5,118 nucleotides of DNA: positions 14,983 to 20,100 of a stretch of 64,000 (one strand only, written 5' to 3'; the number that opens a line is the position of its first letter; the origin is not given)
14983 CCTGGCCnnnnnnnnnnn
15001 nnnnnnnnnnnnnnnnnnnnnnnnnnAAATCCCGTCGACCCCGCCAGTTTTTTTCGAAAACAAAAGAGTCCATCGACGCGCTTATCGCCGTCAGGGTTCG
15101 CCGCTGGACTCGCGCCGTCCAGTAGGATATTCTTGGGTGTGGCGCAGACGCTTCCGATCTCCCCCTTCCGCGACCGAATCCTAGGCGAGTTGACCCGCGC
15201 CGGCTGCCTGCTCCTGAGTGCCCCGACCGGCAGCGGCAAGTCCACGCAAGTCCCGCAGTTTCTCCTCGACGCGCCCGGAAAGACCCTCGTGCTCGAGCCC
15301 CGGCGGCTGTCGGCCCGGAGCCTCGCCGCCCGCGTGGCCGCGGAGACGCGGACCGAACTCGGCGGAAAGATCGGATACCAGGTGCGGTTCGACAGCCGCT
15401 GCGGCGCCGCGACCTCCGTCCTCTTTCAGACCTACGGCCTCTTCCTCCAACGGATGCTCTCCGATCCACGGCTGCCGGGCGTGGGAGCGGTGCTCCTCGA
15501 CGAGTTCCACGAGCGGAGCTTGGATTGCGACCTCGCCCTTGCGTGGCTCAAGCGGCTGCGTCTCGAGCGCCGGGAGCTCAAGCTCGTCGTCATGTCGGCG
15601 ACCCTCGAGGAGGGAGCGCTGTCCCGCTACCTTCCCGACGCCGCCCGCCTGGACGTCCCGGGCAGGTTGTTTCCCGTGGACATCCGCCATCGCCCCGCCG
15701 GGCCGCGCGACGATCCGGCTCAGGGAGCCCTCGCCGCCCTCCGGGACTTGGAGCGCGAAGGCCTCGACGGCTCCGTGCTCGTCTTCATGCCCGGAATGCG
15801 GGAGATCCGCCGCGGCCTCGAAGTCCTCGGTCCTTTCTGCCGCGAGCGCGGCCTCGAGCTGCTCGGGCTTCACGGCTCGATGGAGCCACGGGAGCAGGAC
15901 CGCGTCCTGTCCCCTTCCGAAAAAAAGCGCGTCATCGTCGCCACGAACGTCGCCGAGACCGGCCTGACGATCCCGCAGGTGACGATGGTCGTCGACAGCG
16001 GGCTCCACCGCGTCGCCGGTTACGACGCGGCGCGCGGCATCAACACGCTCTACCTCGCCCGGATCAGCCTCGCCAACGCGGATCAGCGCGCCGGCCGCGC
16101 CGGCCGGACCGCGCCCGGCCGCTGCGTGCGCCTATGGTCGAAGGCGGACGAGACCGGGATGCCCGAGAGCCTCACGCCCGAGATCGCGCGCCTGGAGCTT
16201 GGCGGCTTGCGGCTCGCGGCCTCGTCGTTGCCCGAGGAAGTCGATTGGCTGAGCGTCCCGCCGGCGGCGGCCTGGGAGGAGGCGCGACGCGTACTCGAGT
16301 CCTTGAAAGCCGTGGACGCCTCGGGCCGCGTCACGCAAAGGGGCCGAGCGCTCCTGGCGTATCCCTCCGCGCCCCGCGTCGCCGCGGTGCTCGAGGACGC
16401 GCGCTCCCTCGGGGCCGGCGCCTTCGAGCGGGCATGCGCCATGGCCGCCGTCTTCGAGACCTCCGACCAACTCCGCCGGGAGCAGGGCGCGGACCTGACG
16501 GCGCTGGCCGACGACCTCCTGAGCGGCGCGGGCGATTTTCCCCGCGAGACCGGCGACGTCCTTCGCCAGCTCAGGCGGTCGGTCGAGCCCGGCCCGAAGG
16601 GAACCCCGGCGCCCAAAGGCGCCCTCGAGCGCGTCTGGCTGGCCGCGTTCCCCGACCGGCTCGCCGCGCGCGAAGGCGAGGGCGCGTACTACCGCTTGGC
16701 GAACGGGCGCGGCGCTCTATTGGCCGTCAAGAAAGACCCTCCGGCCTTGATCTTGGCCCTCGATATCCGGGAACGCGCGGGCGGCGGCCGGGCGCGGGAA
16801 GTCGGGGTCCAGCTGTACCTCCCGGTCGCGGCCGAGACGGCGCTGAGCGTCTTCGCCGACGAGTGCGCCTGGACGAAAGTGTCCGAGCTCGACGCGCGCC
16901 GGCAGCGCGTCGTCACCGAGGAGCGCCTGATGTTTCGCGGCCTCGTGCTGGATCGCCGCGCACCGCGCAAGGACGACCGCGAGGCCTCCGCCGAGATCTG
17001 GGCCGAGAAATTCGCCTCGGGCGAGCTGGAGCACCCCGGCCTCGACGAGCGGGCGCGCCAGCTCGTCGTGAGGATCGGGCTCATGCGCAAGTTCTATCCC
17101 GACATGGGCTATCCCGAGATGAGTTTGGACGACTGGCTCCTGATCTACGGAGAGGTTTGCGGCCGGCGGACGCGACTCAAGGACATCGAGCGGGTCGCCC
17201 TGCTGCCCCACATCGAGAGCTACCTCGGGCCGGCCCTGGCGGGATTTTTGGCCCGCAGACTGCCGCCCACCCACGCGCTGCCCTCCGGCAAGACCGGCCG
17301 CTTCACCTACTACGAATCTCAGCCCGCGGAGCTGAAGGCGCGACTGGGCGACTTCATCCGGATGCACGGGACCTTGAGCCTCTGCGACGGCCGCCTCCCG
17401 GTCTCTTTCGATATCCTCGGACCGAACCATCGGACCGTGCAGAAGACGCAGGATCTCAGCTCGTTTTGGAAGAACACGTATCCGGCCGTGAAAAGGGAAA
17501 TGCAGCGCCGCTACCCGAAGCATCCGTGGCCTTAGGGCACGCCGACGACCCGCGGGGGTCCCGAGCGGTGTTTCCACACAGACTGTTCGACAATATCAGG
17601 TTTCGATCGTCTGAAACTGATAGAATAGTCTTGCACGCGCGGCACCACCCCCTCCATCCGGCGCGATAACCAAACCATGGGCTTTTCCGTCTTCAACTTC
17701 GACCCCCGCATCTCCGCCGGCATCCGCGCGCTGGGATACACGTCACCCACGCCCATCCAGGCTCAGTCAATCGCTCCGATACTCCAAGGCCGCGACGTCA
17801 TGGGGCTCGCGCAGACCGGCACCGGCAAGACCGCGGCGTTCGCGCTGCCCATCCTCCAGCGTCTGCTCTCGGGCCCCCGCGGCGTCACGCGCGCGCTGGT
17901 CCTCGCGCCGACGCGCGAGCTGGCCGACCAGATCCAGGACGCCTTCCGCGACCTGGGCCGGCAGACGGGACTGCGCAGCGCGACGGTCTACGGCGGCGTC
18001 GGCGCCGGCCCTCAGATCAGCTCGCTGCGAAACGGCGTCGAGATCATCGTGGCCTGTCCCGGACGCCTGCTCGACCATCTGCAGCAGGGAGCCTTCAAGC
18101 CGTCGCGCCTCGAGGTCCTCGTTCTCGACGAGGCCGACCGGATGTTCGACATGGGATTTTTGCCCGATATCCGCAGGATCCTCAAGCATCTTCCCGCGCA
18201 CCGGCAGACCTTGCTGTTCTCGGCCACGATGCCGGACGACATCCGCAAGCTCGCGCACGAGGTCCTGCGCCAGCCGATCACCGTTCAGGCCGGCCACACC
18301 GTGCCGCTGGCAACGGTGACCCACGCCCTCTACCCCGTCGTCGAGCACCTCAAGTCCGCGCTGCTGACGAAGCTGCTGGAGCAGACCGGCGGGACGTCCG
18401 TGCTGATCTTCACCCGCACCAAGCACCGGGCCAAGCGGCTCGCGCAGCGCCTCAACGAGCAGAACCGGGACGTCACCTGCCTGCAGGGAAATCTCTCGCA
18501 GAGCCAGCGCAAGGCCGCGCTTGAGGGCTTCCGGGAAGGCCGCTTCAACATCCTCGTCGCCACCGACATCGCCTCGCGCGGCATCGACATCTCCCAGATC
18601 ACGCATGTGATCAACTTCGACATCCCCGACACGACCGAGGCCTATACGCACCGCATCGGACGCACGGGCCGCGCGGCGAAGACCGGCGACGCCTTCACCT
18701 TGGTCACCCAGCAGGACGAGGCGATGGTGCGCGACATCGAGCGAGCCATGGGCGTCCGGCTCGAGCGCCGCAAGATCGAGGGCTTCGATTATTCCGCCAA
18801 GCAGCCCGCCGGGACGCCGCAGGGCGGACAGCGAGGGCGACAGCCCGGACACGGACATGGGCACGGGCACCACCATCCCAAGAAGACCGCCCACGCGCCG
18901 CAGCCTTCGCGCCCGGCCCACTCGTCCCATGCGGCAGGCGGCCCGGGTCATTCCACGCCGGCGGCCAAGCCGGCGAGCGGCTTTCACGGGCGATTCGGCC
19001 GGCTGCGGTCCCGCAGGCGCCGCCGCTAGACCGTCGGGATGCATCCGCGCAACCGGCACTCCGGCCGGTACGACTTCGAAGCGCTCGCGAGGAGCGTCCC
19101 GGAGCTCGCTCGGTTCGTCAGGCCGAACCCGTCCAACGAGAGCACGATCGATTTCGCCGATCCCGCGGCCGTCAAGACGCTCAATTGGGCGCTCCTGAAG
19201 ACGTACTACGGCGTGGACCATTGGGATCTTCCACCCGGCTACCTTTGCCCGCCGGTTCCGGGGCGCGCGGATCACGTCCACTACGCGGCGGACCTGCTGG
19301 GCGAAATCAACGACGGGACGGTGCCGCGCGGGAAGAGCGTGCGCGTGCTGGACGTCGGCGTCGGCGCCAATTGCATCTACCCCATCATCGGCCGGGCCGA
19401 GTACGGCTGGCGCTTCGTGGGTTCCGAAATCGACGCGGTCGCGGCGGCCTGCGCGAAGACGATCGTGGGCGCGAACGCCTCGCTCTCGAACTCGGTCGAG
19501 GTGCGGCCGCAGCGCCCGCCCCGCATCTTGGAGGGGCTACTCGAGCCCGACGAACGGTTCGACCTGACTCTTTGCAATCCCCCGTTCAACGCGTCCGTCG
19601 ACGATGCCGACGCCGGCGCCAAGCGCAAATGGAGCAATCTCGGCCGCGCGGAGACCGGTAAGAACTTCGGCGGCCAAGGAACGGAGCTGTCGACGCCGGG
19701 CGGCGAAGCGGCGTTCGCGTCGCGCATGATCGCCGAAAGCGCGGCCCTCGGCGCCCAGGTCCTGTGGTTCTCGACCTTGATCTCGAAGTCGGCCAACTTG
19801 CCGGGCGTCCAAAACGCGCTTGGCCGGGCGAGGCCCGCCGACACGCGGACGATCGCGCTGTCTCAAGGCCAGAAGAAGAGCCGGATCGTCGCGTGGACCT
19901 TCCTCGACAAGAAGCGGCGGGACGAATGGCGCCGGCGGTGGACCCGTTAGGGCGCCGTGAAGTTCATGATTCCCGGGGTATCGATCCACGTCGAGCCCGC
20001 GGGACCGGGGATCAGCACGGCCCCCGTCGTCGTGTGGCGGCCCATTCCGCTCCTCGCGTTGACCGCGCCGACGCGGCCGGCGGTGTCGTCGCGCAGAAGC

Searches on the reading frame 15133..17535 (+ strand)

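Call 64: search_protein_families(library=pfam, proteins=[window:15133-17535:+], max_evalue=0.001)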
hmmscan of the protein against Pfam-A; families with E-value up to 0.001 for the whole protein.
window:15133-17535:+ (800 aa): 3 families
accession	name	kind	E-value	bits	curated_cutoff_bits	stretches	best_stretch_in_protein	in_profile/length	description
PF08482.15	HrpB_C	-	5.9e-29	101.5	25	1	675-800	5-130/133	ATP-dependent helicase C-terminal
PF00271.37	Helicase_C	-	3.3e-15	56.7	23.5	1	202-326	5-109/110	Helicase conserved C-terminal domain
PF00270.35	DEAD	-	4.4e-07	30.2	26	1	20-159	11-161/167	DEAD/DEAH box helicase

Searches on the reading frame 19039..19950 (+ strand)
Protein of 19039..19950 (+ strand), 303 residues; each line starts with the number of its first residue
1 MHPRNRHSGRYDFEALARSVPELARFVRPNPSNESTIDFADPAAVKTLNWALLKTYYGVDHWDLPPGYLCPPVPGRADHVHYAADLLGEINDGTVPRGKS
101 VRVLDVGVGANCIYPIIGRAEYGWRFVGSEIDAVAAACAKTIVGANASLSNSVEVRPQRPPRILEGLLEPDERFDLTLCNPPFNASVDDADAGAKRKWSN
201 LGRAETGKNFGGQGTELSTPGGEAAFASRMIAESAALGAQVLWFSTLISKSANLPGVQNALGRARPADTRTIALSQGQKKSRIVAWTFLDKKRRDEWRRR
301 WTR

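Call 3: search_protein_families(library=pfam, proteins=[window:19039-19950:+], max_evalue=0.1)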
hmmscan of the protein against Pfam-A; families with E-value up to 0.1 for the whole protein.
window:19039-19950:+ (303 aa): 2 families
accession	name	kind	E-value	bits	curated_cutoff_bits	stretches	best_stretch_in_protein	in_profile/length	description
PF05971.18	Methyltransf_10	-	2.9e-110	368.8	23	1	1-290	7-299/299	RNA methyltransferase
PF05175.20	MTS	-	0.00026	21.1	23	1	97-189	29-114/170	Methyltransferase small domain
